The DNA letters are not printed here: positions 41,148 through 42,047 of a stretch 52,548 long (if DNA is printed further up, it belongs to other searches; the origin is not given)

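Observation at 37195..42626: DNA-modification island: three enzyme types beyond simple methylation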

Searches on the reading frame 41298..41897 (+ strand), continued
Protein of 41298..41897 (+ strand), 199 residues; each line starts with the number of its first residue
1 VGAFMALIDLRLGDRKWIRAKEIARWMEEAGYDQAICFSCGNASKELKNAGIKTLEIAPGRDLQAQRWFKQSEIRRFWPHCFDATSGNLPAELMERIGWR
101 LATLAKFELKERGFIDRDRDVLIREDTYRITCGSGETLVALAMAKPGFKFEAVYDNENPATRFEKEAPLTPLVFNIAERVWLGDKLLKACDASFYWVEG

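Call 35: search_solved_structures(query=A1, max_evalue=10, show_alignments=4)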
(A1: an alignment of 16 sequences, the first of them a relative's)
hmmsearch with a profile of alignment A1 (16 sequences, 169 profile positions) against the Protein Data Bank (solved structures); distinct sequences matched with E-value up to 10: 11.
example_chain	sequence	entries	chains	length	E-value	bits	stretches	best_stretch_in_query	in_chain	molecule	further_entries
6wnf_A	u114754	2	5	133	0.1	15.7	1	78-121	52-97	Retinol-binding protein 2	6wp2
6p4f_A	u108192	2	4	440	0.69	13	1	86-124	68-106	DNA-dependent ATPase XPBII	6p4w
5tnu_A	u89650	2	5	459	0.74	12.9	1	86-124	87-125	DNA-dependent ATPase XPBII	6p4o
6vid_A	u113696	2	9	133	0.82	12.7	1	78-121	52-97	Retinol-binding protein 2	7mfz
7mfx_A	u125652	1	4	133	0.92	12.6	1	78-121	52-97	Retinol-binding protein 2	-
8d6h_A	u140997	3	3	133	1.1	12.3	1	78-121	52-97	Retinol-binding protein 2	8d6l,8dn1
8db2_A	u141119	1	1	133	1.1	12.3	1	78-121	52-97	Retinol-binding protein 2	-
8d6n_A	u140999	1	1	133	1.1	12.3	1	78-121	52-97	Retinol-binding protein 2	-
7amv_W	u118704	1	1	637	1.3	12.1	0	96-134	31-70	ATP-dependent helicase VETFS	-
6owf_C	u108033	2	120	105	1.5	11.8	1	137-165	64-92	Ethanolamine utilization protein EutN/carboxysome structural protein Ccml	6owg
4dzr_A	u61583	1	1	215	2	11.5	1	89-133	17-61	Protein-(Glutamine-N5) methyltransferase, release factor-specific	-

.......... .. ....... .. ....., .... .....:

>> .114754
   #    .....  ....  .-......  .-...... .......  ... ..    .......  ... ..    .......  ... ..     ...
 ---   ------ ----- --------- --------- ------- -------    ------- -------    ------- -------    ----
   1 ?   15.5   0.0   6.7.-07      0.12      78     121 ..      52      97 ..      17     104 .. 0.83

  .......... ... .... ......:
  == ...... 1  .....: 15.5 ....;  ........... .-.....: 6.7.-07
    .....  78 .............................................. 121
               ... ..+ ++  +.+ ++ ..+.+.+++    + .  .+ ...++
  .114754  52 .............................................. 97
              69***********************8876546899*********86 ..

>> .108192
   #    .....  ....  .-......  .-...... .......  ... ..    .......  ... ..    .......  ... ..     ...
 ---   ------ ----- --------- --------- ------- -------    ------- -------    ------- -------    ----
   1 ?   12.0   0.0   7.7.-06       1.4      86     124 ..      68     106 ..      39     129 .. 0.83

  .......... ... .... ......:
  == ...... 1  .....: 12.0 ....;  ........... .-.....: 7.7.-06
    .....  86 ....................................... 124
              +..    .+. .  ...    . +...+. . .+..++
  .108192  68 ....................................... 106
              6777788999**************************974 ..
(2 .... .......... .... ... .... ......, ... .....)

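Call 51: search_protein_representatives(alignment_id=A1)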
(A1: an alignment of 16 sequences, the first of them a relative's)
Query: 16 sequences, 169 profile positions. Proteins with E-value up to 0.001 (for the whole library): 239; up to 1e-10: 211; up to 1e-30: 125. The best 150 are listed.
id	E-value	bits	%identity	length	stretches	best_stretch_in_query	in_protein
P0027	1.4e-69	249.5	-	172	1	5-162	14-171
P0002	8.9e-65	233.9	-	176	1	3-166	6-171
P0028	1.5e-64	233.2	-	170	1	3-162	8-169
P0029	8.6e-61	221.0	-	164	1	4-160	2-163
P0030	5.3e-60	218.4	-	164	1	5-160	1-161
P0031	1.3e-55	204.1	-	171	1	8-158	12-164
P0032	2.9e-51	190.0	-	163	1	3-154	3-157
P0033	5.1e-51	189.2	-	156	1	9-159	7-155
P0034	5.1e-51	189.2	-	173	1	6-163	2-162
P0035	3.4e-50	186.5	-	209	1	1-155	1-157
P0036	6.7e-50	185.5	-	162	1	7-160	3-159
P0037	7.3e-49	182.2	-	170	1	9-163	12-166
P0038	3.1e-48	180.1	-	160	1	6-151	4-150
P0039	6.7e-47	175.8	-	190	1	8-162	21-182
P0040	8.7e-47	175.4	-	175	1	5-154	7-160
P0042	3.2e-46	173.5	-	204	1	1-157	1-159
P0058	3.1e-44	167.1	-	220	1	6-153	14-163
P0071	1.2e-41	158.7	-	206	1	7-155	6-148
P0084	5.5e-40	153.3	-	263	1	5-153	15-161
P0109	3.6e-37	144.1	-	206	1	9-161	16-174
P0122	7.4e-36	139.8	-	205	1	1-160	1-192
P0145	7.0e-32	126.9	-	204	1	10-149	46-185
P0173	6.1e-28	114.1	-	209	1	7-154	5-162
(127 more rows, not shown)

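Call 56: find_related_loci(query=A1, collection=genome_contigs, flank=8000)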
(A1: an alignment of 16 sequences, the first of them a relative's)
Query A1 (195 aa) in genome_contigs; peptide patterns used: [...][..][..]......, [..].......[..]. (x = any residue, [..] = any of these).
28 stretches matched a pattern; 7 encode a relative of the query (tblastn E <= 1e-3); 7 distinct loci.
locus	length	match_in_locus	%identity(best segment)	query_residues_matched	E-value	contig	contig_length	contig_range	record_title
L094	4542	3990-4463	53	6-178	7e-57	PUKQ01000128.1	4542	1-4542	MAG: Syntrophomonadaceae bacterium isolate B1Sed10_75 B1-Sed10-C31936, whole genome shotgun sequence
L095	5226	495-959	46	3-173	3e-41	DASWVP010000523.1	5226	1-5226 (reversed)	MAG TPA_asm: Azospirillum sp. isolate SMAG_U3633 k141_567141, whole genome shotgun sequence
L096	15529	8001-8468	44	2-173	3e-38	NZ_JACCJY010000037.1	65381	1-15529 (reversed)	Azospirillum tabaci strain W712 Scaffold33_1, whole genome shotgun sequence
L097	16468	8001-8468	44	2-173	5e-38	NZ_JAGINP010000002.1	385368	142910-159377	Azospirillum rugosum strain IMMIB AFH-6 Ga0451090_02, whole genome shotgun sequence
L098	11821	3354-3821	44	2-173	2e-36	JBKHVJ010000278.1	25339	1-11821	MAG: Alphaproteobacteria bacterium isolate B_bin_12_orig k127_316682, whole genome shotgun sequence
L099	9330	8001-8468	40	6-176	1e-33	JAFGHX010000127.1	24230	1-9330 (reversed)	MAG: Kiritimatiellae bacterium isolate Zod_Metabat.16 k87_3528411, whole genome shotgun sequence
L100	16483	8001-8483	35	3-180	8e-19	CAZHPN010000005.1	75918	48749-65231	MAG TPA_asm: uncultured bacterium isolate binchicken_co3_336 genome assembly, contig: NODE_885_length_75918_cov_8.187193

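Call 61: fold_search(model_id=the predicted structure, library=viral)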
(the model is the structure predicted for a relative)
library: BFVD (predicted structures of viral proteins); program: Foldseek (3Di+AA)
matches with E <= 10: 762; with E <= 0.001: 0
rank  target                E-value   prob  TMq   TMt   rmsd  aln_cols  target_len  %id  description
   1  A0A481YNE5            3.3e-02  0.57  0.37  0.25   7.5       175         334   11  Uncharacterized protein [Pithovirus LCDPAC02]
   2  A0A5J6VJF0            3.5e-02  0.82  0.44  0.14   5.3       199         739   12  Pyridoxal-phosphate dependent enzyme [Megaviridae environmental sample]
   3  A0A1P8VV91            3.7e-02  0.89  0.50  0.15   6.5       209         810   15  (no name in the UniProt tables at hand)
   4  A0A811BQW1            4.5e-02  0.25  0.21  0.08  14.8       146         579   17  PGAM histidine phosphatase domain containing protein [Pandoravirus japonicus]
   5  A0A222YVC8            5.8e-02  0.15  0.20  0.24  13.6       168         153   13  DprA-like DNA processing chain A [Streptomyces phage Mildred21]
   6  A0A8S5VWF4            6.2e-02  0.14  0.22  0.12  14.9       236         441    9  (no name in the UniProt tables at hand)
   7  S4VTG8                6.6e-02  0.21  0.21  0.13  14.8       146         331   16  PGAM Histidine phosphase domain containing protein [Pandoravirus salinus]
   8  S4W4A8                6.6e-02  0.15  0.21  0.18  13.2       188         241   13  AAA ATPase incomplete domain containing protein [Pandoravirus salinus]
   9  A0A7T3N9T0            7.0e-02  0.14  0.22  0.19  15.2       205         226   10  Uncharacterized protein [Serratia phage vB_SmaS_Rovert]
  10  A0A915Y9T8            1.3e-01  0.20  0.22  0.28  17.1       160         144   11  (no name in the UniProt tables at hand)
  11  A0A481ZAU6            1.3e-01  0.15  0.23  0.24  15.1       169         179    9  Phosphoribosyl transferase domain protein [Pithovirus LCPAC304]
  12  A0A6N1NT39            1.4e-01  0.07  0.19  0.14  17.1       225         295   11  Putative peptidase S9 [Tupanvirus soda lake]
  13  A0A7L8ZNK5            1.5e-01  0.10  0.17  0.19  19.2       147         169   12  Uncharacterized protein [Erwinia phage pEa_SNUABM_47]
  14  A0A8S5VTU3            1.6e-01  0.09  0.22  0.10  15.1       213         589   11  Recombination and repair protein [Ackermannviridae sp.]
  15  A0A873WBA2            1.7e-01  0.08  0.18  0.11  17.8       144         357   13  (no name in the UniProt tables at hand)
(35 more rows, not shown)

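Call 66: search_protein_families(library=pfam, proteins=[L068:5413-6438:+, L010:1716-2516:+, L007:4854-5699:+, L078:6463-7083:+, L004:6207-7103:+, L071:5472-6428:+, L082:8544-9254:+, L037:2581-3165:+, L037:5022-5738:+, L089:4368-5159:+], max_evalue=0.01)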
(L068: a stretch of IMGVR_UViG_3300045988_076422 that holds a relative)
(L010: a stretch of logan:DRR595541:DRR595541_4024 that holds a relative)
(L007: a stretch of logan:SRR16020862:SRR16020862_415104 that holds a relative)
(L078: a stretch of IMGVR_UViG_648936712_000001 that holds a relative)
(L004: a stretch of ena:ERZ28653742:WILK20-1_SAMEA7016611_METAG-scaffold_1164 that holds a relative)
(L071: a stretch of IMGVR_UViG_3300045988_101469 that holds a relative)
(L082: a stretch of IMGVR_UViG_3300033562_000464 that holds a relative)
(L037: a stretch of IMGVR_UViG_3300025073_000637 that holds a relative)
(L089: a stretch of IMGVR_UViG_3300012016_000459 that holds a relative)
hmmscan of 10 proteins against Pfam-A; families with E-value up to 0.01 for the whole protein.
L068:5413-6438:+ (341 aa): 3 families
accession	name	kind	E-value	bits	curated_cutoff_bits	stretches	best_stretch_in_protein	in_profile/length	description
PF00438.25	S-AdoMet_synt_N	-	1.8e-20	73.7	33.1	1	4-83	5-81/99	S-adenosylmethionine synthetase, N-terminal domain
PF02773.21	S-AdoMet_synt_C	-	5.2e-15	56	25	1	217-341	5-137/138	S-adenosylmethionine synthetase, C-terminal domain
PF02772.21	S-AdoMet_synt_M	-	8.8e-06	26.3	29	1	116-197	3-95/120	S-adenosylmethionine synthetase, central domain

L010:1716-2516:+ (266 aa): 1 family
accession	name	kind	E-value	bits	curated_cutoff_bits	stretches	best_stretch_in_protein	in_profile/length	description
PF00438.25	S-AdoMet_synt_N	-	5.2e-10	40.2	33.1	1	3-68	7-75/99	S-adenosylmethionine synthetase, N-terminal domain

L007:4854-5699:+ (281 aa): 2 families
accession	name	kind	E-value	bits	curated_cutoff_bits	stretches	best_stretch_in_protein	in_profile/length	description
PF04055.27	Radical_SAM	-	1.2e-11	45.5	29.5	1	29-175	4-143/166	Radical SAM superfamily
PF13353.11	Fer4_12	-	0.0097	16.6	22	0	24-54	7-37/137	4Fe-4S single cluster domain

L078:6463-7083:+ (206 aa): 0 families

L004:6207-7103:+ (298 aa): 1 family
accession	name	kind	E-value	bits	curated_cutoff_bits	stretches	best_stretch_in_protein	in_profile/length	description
PF20691.3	TAGT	-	7.1e-28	98.4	27.5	1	15-238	3-202/205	TET-Associated Glycosyltransferase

L071:5472-6428:+ (318 aa): 0 families

L082:8544-9254:+ (236 aa): 1 family
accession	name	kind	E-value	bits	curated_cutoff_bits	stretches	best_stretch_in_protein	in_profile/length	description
PF01966.28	HD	-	1.6e-05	25.6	22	1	59-178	3-115/116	HD domain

L037:2581-3165:+ (194 aa): 1 family
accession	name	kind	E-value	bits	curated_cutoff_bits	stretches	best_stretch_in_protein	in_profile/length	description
PF21448.3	DNMK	-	4e-18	66.3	27.1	1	79-178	130-231/232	Deoxynucleotide monophosphate kinase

L037:5022-5738:+ (238 aa): 0 families

L089:4368-5159:+ (263 aa): 5 families
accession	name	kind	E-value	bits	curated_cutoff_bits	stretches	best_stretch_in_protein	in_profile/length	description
PF01183.26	Glyco_hydro_25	-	4.4e-21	76.4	27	1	6-185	1-178/180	Glycosyl hydrolases family 25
PF01476.26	LysM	-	1.9e-15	57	20.9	1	221-263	1-42/43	LysM domain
PF23473.1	LysM3_LYK4_5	-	2.2e-06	28.1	29.3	1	220-257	4-40/48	LYK4/5 LysM3 domain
PF08924.17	Rv2525c_GlyHyd-like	-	0.0011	19.6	27.2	1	96-179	86-171/198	Rv2525c-like, glycoside hydrolase-like domain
PF23462.1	LysM3_NFP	-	0.0014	19.6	28.1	0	220-253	4-37/48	NFP LysM3 domain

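Call 69: search_dna_similar(query=window:41310-41897:+, collection=phages, mode=protein, max_evalue=0.001, max_rows=40)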
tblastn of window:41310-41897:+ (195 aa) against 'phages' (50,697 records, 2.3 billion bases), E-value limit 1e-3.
Records with a match: 4; places in all: 4; records where one place covers at least 80% of the query: 4.
Best place of each record, by identity: <60% 4.
By first word of the organism name: Clostridium 3; Bacteriophage 1.
By host as written in the record: - 3; Clostridium sp. 1.
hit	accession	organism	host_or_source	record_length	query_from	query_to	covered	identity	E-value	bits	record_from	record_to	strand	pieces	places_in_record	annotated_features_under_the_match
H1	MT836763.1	Bacteriophage sp.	human fecal samples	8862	12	169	81%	41.8%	8e-32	126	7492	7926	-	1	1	record has no annotation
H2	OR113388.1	Clostridium phage vB_CtyS-FA88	Clostridium sp.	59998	12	171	82%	39.3%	6e-29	118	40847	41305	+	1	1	hypothetical protein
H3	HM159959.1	Clostridium phage phiCTP1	-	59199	12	169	81%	39.1%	2e-29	119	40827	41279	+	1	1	hypothetical phage protein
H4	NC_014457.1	Clostridium phage phiCTP1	-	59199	12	169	81%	39.1%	2e-29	119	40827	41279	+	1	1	hypothetical protein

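Call 71: get_annotated_region(hit=H4, flank=5000)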
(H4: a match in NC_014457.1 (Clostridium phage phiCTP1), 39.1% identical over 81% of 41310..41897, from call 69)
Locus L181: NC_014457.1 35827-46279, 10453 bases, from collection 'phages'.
description: Clostridium phage phiCTP1, complete genome.
organism: Clostridium phage phiCTP1 (NCBI taxid 871584)
taxonomy: Viruses; Duplodnaviria; Heunggongvirae; Uroviricota; Caudoviricetes
host: -; source: -; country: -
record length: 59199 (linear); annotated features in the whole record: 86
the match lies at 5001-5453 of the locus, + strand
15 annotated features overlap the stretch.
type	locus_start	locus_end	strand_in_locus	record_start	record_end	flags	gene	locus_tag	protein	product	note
CDS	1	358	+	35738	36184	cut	-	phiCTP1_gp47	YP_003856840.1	hypothetical protein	ORF47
CDS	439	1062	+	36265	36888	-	-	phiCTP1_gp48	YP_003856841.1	single strand DNA binding protein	ORF48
CDS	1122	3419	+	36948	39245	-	-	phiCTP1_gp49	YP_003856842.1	DNA polymerase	ORF49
CDS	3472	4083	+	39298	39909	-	-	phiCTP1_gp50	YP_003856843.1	hypothetical protein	ORF50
CDS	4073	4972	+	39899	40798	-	-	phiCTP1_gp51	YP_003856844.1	hypothetical protein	ORF51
CDS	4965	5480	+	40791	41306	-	-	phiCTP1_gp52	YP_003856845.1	hypothetical protein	ORF52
CDS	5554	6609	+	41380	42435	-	-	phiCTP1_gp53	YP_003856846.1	putative DNA polymerase III beta subunit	ORF53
CDS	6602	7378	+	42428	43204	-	-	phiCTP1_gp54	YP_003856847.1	CRISPR/Cas system associated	ORF54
CDS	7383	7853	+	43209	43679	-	-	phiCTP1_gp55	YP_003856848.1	Holliday junction resolvase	ORF55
CDS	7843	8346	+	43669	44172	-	-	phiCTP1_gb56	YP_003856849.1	hypothetical protein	ORF56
CDS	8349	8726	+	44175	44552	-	-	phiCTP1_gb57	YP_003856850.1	hypothetical protein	ORF57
CDS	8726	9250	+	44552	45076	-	-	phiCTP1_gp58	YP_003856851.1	hypothetical protein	ORF58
CDS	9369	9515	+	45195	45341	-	-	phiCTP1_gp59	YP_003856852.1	hypothetical protein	ORF59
CDS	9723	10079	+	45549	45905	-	-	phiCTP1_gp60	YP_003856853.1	DNA ligase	ORF60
CDS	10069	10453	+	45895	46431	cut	-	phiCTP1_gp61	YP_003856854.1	RNA polymerase sigma factor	ORF61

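Call 75: search_protein_families(library=pfam, proteins=[P0084, P0058, P0035, P0042, P0071, P0109, P0173, P0122, P0027, P0145], max_evalue=0.05)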
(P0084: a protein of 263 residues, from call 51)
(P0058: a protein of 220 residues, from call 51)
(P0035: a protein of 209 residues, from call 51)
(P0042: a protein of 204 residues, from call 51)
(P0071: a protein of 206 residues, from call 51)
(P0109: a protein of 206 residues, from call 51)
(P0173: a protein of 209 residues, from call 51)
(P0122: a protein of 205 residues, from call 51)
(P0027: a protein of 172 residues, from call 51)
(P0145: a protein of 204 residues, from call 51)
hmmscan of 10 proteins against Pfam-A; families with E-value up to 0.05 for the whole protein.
P0084 (263 aa): 0 families

P0058 (220 aa): 0 families

P0035 (209 aa): 0 families

P0042 (204 aa): 0 families

P0071 (206 aa): 0 families

P0109 (206 aa): 0 families

P0173 (209 aa): 0 families

P0122 (205 aa): 0 families

P0027 (172 aa): 0 families

P0145 (204 aa): 0 families

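Call 83: find_encoding_contigs(protein=P0001, flank=1000, max_places=3)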
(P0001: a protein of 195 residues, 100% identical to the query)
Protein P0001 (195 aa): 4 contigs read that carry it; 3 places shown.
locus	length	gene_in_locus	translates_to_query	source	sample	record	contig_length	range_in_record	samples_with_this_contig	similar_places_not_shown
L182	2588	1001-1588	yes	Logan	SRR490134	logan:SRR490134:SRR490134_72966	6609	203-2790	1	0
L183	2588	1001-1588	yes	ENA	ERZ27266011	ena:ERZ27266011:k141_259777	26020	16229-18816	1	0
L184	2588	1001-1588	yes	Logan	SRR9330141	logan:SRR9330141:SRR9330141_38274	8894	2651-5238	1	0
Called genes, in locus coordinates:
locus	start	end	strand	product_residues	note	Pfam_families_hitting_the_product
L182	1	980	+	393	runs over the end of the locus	?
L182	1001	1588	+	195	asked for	-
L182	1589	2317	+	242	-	PF25680:Mom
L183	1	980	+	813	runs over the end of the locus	PF02195:ParB_N (weak), PF01555:N6_N4_Mtase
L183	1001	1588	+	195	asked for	-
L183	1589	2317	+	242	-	PF25680:Mom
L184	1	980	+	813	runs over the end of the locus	PF02195:ParB_N (weak), PF01555:N6_N4_Mtase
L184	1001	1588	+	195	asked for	-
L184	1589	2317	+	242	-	PF25680:Mom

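Call 105: search_protein_families(library=pfam, proteins=[L100:6227-6967:+], max_evalue=0.01)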
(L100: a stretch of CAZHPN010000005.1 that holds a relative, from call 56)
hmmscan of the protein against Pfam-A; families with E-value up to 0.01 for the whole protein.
L100:6227-6967:+ (246 aa): 1 family
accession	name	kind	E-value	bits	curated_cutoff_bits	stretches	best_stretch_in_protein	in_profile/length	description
PF00291.31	PALP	-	4.9e-12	46.2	35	1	17-174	38-197/295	Pyridoxal-phosphate dependent enzyme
